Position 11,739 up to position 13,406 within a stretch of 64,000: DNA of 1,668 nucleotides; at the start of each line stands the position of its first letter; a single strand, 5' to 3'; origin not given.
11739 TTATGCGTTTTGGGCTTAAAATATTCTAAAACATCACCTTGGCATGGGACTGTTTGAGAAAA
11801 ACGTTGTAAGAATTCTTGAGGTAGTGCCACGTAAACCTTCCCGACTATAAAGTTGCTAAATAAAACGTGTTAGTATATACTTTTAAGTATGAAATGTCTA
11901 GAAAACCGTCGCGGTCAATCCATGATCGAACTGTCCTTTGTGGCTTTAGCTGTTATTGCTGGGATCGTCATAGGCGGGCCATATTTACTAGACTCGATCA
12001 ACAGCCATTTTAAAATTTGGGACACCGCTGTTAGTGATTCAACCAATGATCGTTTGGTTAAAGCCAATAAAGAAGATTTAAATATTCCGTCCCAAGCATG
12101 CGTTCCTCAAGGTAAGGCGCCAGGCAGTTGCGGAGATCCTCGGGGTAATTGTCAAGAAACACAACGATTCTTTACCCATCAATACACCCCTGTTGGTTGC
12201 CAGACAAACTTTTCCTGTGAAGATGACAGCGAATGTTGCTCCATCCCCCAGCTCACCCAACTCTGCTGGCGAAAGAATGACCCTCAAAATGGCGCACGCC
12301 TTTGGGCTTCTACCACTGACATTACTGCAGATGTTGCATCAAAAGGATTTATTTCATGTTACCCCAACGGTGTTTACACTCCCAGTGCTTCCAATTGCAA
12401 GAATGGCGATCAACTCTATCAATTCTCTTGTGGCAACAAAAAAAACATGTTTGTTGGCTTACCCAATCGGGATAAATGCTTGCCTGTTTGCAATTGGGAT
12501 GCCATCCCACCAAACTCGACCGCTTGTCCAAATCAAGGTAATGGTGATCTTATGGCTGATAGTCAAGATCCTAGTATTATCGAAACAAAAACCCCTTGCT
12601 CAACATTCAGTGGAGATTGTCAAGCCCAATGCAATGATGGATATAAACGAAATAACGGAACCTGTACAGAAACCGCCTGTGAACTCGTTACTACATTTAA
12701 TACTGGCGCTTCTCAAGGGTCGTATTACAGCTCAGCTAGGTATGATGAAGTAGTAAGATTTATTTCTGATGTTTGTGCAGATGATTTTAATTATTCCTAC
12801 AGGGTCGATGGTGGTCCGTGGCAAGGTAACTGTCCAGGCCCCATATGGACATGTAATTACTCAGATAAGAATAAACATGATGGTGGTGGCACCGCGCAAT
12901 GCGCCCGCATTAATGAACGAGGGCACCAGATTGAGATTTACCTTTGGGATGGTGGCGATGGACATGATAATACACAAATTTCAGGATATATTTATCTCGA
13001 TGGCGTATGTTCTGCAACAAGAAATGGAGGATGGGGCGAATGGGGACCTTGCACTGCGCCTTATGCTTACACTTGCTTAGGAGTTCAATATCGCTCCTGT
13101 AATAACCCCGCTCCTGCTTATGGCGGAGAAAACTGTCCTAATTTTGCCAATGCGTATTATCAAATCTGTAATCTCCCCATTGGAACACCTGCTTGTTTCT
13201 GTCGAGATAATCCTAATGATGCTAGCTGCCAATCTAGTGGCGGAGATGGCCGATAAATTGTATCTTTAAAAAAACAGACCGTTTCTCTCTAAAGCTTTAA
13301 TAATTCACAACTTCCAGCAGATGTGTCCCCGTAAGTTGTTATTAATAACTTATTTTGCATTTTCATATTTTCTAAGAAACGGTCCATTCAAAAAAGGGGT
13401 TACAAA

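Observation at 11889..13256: Pilin-like protein with a eukaryote-like thrombospondin type-1 repeat and about 40 cysteines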

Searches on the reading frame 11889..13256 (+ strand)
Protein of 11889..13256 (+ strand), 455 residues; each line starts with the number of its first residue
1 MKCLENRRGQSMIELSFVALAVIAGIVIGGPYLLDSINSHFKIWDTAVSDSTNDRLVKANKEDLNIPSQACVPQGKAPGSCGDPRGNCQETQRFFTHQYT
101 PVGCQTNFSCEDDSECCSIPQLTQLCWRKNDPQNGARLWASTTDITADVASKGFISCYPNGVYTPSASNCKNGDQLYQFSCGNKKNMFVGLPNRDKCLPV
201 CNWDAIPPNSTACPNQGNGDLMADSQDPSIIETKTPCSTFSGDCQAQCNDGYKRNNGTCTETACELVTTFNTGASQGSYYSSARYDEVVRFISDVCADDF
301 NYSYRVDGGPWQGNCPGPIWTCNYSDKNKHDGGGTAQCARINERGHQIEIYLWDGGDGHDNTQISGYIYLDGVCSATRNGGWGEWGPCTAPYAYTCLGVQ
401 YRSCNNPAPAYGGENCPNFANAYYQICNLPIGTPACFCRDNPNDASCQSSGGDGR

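Call 4: search_protein_families(library=pfam, proteins=[window:11889-13253:+], max_evalue=10)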
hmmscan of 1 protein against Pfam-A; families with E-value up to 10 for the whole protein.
window:11889-13253:+ (455 aa): 0 families

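Call 5: search_protein_families(library=ncbifam, proteins=[window:11889-13253:+], max_evalue=10)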
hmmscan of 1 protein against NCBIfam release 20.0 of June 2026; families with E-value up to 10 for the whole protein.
window:11889-13253:+ (455 aa): 0 families

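Call 10: find_homologous_proteins(query=window:11889-13253:+, max_evalue=0.001)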
Query window:11889-13253:+ (455 aa): 6 proteins with E <= 0.001 among 1674 candidates.
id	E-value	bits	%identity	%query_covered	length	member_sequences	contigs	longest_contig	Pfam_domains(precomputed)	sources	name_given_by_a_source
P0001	0.0e+0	1090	100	100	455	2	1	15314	-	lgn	-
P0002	3.9e-214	730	68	99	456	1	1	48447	-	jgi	jgi:hypothetical protein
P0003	2.3e-87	312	45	78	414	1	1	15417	-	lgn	-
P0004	1.5e-72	263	52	57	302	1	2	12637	-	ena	-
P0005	9.3e-68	247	49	55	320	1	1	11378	-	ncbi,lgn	-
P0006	1.7e-7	49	47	8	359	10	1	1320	PF00090.26,PF19028.7,PF22195.3,PF19030.7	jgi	-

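Call 13: find_encoding_contigs(protein=P0002, flank=10000, max_places=3)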
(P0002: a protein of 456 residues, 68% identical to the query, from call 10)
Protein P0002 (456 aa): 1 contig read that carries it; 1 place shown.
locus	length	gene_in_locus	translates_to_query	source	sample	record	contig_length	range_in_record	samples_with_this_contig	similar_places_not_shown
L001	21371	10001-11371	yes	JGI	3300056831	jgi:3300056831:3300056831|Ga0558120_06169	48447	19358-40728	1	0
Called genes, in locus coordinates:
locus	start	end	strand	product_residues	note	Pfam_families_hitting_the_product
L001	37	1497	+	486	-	PF05359:DUF748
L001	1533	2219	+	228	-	-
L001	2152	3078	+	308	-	PF05170:AsmA (weak)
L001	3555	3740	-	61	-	-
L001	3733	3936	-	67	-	PF03725:RNase_PH_C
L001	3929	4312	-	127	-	PF01138:RNase_PH (weak)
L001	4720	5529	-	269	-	PF13353:Fer4_12 (weak), PF04055:Radical_SAM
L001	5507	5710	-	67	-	PF06508:QueC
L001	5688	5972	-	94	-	PF06508:QueC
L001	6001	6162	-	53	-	PF00733:Asn_synthase (weak), PF06508:QueC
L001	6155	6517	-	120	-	PF01242:PTPS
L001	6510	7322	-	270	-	PF01177:Asp_Glu_race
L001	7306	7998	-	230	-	PF01520:Amidase_3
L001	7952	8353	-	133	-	PF07833:Cu_amine_oxidN1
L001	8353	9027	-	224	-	PF00263:Secretin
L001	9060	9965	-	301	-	PF17125:Methyltr_RsmF_N (weak), PF01189:Methyltr_RsmB-F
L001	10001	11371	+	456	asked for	-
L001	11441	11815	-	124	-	PF02537:CRCB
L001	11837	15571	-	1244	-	-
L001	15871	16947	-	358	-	-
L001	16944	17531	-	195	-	PF00011:HSP20, PF17886:ArsA_HSP20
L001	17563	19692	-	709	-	PF13191:AAA_16 (weak), PF23569:NBD_SMAX1, PF00004:AAA, PF17871:AAA_lid_9, PF00004:AAA, PF07724:AAA_2, PF07728:AAA_5, PF10431:ClpB_D2-small, +10 more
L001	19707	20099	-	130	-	PF27746:Small_heat_shock_put (weak), PF00011:HSP20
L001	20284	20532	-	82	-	-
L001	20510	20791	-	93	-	PF04365:BrnT_toxin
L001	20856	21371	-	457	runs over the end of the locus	PF13567:DUF4131, PF03772:Competence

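Call 14: find_encoding_contigs(protein=P0003, flank=10000, max_places=3)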
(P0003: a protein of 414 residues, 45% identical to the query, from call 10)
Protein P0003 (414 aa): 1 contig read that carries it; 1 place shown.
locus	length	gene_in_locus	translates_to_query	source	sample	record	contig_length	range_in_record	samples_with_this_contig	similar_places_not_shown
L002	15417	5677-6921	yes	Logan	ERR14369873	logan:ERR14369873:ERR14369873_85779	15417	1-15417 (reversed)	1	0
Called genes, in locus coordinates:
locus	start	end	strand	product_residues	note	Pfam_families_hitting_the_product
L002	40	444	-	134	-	PF14489:QueF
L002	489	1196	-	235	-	PF13353:Fer4_12, PF04055:Radical_SAM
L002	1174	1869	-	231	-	PF06508:QueC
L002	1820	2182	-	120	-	PF01242:PTPS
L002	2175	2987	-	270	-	PF01177:Asp_Glu_race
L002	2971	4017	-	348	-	PF07833:Cu_amine_oxidN1, PF01520:Amidase_3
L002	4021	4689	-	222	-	PF00263:Secretin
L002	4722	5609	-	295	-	PF17125:Methyltr_RsmF_N (weak), PF01189:Methyltr_RsmB-F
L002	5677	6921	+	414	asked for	-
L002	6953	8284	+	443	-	-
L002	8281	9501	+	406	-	-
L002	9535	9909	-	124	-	PF02537:CRCB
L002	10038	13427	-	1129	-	-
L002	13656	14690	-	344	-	PF07661:MORN_2 (faint)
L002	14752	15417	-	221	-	?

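Call 15: find_encoding_contigs(protein=P0005, flank=10000, max_places=3)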
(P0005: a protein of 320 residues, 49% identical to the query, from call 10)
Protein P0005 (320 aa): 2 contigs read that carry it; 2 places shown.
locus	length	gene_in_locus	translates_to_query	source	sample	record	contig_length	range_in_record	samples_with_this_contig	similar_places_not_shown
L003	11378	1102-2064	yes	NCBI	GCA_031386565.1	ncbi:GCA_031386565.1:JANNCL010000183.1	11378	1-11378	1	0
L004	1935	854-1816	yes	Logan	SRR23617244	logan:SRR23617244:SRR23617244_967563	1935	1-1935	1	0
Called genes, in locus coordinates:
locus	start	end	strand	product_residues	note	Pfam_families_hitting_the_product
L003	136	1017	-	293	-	PF17125:Methyltr_RsmF_N (weak), PF01189:Methyltr_RsmB-F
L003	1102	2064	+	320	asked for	-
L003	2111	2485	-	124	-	PF02537:CRCB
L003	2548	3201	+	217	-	PF00881:Nitroreductase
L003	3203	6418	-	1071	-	-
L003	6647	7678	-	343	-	-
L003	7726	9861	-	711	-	PF13191:AAA_16 (weak), PF23569:NBD_SMAX1, PF00004:AAA, PF17871:AAA_lid_9, PF00004:AAA, PF07724:AAA_2, PF07728:AAA_5, PF10431:ClpB_D2-small, +8 more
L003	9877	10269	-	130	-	PF00011:HSP20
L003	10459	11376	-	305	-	?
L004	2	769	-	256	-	?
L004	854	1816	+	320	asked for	-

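Call 23: search_protein_representatives(protein=window:11889-13253:+)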
Query: 455 residues. Proteins with E-value up to 0.001 (for the whole library): 395; up to 1e-10: 88; up to 1e-30: 3. The best 150 are listed.
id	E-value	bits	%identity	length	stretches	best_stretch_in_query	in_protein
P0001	0.0e+00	1089.8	100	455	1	1-455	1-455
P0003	7.3e-88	311.9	47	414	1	1-357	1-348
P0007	3.1e-51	191.1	46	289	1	28-252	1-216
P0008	1.5e-29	119.6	46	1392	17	374-428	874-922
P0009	3.0e-29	118.6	38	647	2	6-254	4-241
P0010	1.2e-27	113.3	38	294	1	5-229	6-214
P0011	4.8e-27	111.3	40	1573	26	371-428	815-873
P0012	8.0e-26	107.3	36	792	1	7-260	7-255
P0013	2.4e-25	105.7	37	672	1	8-262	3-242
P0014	3.3e-25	105.2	30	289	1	7-257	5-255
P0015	1.0e-23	100.3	37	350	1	6-185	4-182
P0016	3.4e-23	98.6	37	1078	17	363-417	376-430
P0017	7.9e-23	97.4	36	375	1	8-255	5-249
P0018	1.6e-22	96.3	47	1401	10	379-420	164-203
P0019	5.3e-22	94.6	47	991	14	381-428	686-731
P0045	2.9e-15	72.4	39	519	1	6-118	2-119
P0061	1.0e-13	67.3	49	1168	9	377-428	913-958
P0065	3.9e-13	65.4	45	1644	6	376-420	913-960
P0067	4.0e-13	65.3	30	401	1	6-361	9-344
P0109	3.3e-10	55.7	49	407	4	379-419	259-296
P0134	3.4e-09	52.4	41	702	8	377-418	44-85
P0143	6.5e-09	51.5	46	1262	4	376-420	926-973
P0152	9.8e-09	50.9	42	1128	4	377-442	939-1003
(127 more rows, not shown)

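Call 27: search_protein_families(library=pfam, alignment_id=A2, max_evalue=0.01)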
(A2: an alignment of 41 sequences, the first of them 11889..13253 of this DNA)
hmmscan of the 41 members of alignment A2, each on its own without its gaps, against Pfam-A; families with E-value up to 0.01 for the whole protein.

A. member 1, window:11889-13253:+ (455 aa): 0 families

B. families by the number of members that match (of 41 scanned): 6 families
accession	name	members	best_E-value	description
PF04964.19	Flp_Fap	7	5.6e-05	Flp/Fap pilin component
PF07691.17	PA14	2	1.4e-07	PA14 domain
PF05203.21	Hom_end_hint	1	8.1e-07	Hom_end-associated Hint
PF14623.11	Vint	1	0.00063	Hint-domain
PF18573.7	BclA_C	1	0.0065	BclA C-terminal domain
PF07090.17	GATase1_like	1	0.008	Putative glutamine amidotransferase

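Call 30: search_solved_structures(query=A2, max_evalue=10, show_alignments=4)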
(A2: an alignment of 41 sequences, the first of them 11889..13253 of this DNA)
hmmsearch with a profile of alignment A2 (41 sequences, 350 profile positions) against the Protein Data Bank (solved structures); distinct sequences matched with E-value up to 10: 0.

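Call 37: predict_structure(alignment_id=A2)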
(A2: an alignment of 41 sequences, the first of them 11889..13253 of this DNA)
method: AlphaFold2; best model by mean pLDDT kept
length: 455 residues; sequences in the alignment: 41
mean_pLDDT: 71.8   pTM: 0.49
mean pLDDT of the five models: 71.8, 70.8, 70.5, 70.0, 69.3
residues with pLDDT >= 90: 153; 70-90: 122; 50-70: 68; < 50: 112
segments of 3 or more residues with pLDDT < 50: 1-7, 321-333, 370-443, 445-455
pLDDT, mean of each block of 10 residues (from residue 1): 44 81 89 82 80 57 70 93 83 92 90 88 92 92 93 88 61 93 92 94 96 96 94 95 96 90 63 70 79 70 90 70 43 60 85 70 55 34 31 27 29 31 34 39 47 36
secondary structure, 60 per line:
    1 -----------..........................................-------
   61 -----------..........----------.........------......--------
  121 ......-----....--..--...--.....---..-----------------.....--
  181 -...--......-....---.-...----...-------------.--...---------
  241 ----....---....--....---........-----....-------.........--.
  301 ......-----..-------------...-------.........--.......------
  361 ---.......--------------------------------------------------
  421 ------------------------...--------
elements in order: H12-53 E72-81 E92-100 E107-112 E121-126 H132-135 H147-151 E174-178 E187-192 H194-197 E210-212 E229-231 E245-248 E252-255 E258-261 E265-272 E278-281 E289-297 E300-306 E337-345 E348-354 E364-370

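Call 40: fold_search(model_id=the predicted structure, library=pdb)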
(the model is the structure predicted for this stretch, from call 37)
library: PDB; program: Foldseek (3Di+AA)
matches with E <= 10: 968; with E <= 0.001: 0
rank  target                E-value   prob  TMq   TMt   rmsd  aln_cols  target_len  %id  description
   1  1wmd                  3.1e-03  1.00  0.15  0.15   8.2       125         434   18  Crystal Structure of alkaline serine protease KP-43 from Bacillus sp. KSM-KP43 (1.30 angstrom, 100 K) (released 2004-09-14)
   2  7vmh_E                4.1e-03  0.99  0.14  0.50   5.5       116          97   12  Crystal structure of Arabidopsis thaliana HDT4 (released 2022-09-21)
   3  5fax_A                5.1e-03  0.99  0.14  0.15   8.4       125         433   16  Structure of subtilase SubHal from Bacillus halmapalus (released 2016-05-18)
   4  6ovb                  5.4e-03  0.14  0.10  0.08  28.4       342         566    9  Crystal structure of a Bacillus thuringiensis Cry1Da tryptic core variant (released 2019-06-19)
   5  7byv_A                5.7e-03  0.47  0.15  0.16  29.0       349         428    8  Crystal structure of exo-beta-1,3-galactanase from Phanerochaete chrysosporium Pc1,3Gal43A E208Q with beta-1,3-galacto (released 2020-11-04)
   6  7wim_L                6.0e-03  0.99  0.14  0.51   6.2       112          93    8  Crystal structure of Arabidopsis thaliana FKBP43 N-terminal domain (released 2022-09-21)
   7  9vql_A                6.8e-03  0.30  0.12  0.08  31.2       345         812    8  Cryo-EM structure of the dimeric Elapor1 mutant (released 2025-07-23)
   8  7byx_A                8.5e-03  0.30  0.14  0.14  29.1       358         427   10  Crystal structure of exo-beta-1,3-galactanase from Phanerochaete chrysosporium Pc1,3Gal43A E208A with beta-1,3-galacto (released 2020-11-04)
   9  9ihc_B                8.9e-03  0.99  0.15  0.45   5.2       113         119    8  CryoEM structure of a synthetic antibody, COP-2, in complex with the C-terminal domain of Clostridium perfringens Ente (released 2025-03-12)
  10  6chx_B                8.9e-03  0.57  0.13  0.25  20.6       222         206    9  High Resolution Crystal Structure of the Hemagglutinin H1 Head Domain of Influenza A virus Solomon Islands (released 2019-02-27)
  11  1i5p                  1.1e-02  0.72  0.13  0.10  17.1       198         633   13  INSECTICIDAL CRYSTAL PROTEIN CRY2AA (released 2001-05-16)
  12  7wim_B                1.3e-02  0.97  0.14  0.50   6.1       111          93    9  Crystal structure of Arabidopsis thaliana FKBP43 N-terminal domain (released 2022-09-21)
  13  5sv5                  1.3e-02  0.97  0.14  0.46   6.5       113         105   12  1.0 Angstrom Crystal Structure of pre-Peptidase C-terminal Domain of Collagenase from Bacillus anthracis. (released 2016-08-17)
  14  7wim_C                1.3e-02  0.97  0.13  0.50   6.2       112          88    9  Crystal structure of Arabidopsis thaliana FKBP43 N-terminal domain (released 2022-09-21)
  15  5ugy_A                1.4e-02  0.82  0.14  0.18  12.2       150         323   11  Influenza hemagglutinin in complex with a neutralizing antibody (released 2017-01-25)
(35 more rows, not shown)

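Call 53: search_protein_families(library=pfam, proteins=[P0008, P0143, P0065, P0061, P0152, P0134, P0109], max_evalue=0.001)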
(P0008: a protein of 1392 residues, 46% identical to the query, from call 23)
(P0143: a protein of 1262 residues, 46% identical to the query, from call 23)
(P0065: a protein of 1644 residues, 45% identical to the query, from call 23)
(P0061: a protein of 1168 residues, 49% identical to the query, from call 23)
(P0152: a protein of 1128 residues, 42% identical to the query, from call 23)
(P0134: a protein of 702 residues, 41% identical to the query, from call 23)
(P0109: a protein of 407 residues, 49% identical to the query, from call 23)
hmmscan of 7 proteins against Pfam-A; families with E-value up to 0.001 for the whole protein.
P0008 (1392 aa): 5 families
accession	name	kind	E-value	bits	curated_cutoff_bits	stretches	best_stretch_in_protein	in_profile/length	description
PF00090.25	TSP_1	-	2e-119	390.1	21.6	15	603-653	1-49/49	Thrombospondin type 1 domain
PF19028.6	TSP1_spondin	-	3.2e-90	296.7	41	14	603-653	4-52/52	Spondin-like TSP1 domain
PF19030.6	TSP1_ADAMTS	-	1.4e-25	89.8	23.8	0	606-653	4-55/55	Thrombospondin type 1 domain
PF19035.6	TSP1_CCN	-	1e-11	45.4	27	0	1042-1062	6-26/44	CCN3 Nov like TSP1 domain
PF07963.17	N_methyl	-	0.00026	20.9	21.2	1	20-42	4-26/27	Prokaryotic N-terminal methylation motif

P0143 (1262 aa): 1 family
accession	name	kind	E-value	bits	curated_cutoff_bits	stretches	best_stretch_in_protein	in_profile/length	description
PF00082.27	Peptidase_S8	-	2.5e-29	103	21.8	1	207-567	5-275/288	Subtilase family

P0065 (1644 aa): 1 family
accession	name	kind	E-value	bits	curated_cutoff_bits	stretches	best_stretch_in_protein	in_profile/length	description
PF00082.27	Peptidase_S8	-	3.1e-38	132.2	21.8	1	204-554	5-275/288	Subtilase family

P0061 (1168 aa): 7 families
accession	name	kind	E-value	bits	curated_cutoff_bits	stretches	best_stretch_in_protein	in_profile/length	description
PF00090.25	TSP_1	-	1.3e-62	208.2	21.6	9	662-707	2-49/49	Thrombospondin type 1 domain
PF19028.6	TSP1_spondin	-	5.1e-45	152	41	9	812-857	5-52/52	Spondin-like TSP1 domain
PF19030.6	TSP1_ADAMTS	-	7.6e-20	71.4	23.8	0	561-607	5-55/55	Thrombospondin type 1 domain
PF13519.12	VWA_2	-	2.3e-12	47.9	27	1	204-301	1-106/107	von Willebrand factor type A domain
PF00092.34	VWA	-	1.9e-10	41.7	23.8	1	204-354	2-153/174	von Willebrand factor type A domain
PF19035.6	TSP1_CCN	-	1.5e-08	35.2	27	0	764-782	6-24/44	CCN3 Nov like TSP1 domain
PF09967.15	DUF2201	-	0.00014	22.4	26.4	1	204-301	1-89/123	VWA-like domain (DUF2201)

P0152 (1128 aa): 3 families
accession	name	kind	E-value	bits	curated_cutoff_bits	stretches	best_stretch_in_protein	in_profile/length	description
PF07705.17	CARDB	-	1.5e-27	96.2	22.7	2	54-160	2-100/101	CARDB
PF00090.25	TSP_1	-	3.5e-10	40.3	21.6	1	883-918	2-35/49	Thrombospondin type 1 domain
PF19028.6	TSP1_spondin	-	5.6e-09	36.6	41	0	883-921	5-42/52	Spondin-like TSP1 domain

P0134 (702 aa): 2 families
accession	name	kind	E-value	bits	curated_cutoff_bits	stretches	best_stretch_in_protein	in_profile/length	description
PF00090.25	TSP_1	-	2e-11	44.3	21.6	0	148-194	2-45/49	Thrombospondin type 1 domain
PF13529.12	Peptidase_C39_2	-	2.1e-05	25.5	24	1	534-647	45-143/143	Peptidase_C39 like family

P0109 (407 aa): 3 families
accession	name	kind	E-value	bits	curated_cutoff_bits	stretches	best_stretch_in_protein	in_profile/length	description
PF00090.25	TSP_1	-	1.3e-29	102.5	21.6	4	361-406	2-49/49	Thrombospondin type 1 domain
PF19028.6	TSP1_spondin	-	2.3e-18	66.7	41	3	311-356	5-52/52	Spondin-like TSP1 domain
PF19030.6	TSP1_ADAMTS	-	7.5e-07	29.8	23.8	0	214-256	5-55/55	Thrombospondin type 1 domain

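Call 60: search_protein_families(library=ncbifam, alignment_id=A2, max_evalue=0.1)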
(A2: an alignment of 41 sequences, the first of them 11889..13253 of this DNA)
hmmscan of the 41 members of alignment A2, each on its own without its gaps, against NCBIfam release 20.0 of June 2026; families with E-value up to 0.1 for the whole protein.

A. member 1, window:11889-13253:+ (455 aa): 0 families

B. families by the number of members that match (of 41 scanned): 1 family
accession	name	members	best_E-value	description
NF038136.1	rSAM_Rv_intein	1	0.00018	intein-containing Rv2578c family radical SAM protein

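Call 73: search_protein_families(library=pfam, alignment_id=A6, max_evalue=0.001)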
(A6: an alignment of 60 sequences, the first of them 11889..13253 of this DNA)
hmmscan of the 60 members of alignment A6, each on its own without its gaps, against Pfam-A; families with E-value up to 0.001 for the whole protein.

A. member 1, window:11889-13253:+ (455 aa): 0 families

B. families by the number of members that match (of 60 scanned): 5 families
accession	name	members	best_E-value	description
PF04964.19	Flp_Fap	2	6.6e-05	Flp/Fap pilin component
PF21722.4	Gly_rich_2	1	3e-16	Glycine-rich domain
PF05203.21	Hom_end_hint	1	6.4e-08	Hom_end-associated Hint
PF13403.11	Hint_2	1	0.00066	Hint domain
PF14623.11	Vint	1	0.00095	Hint-domain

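Call 75: find_related_loci(query=window:11889-13253:+, collection=metagenome_contigs, flank=10000)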
Query window:11889-13253:+ (455 aa) in metagenome_contigs; peptide patterns used: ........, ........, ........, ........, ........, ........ (x = any residue, [..] = any of these).
28 stretches matched a pattern, but none encodes a relative of the query by tblastn (E <= 1e-3).
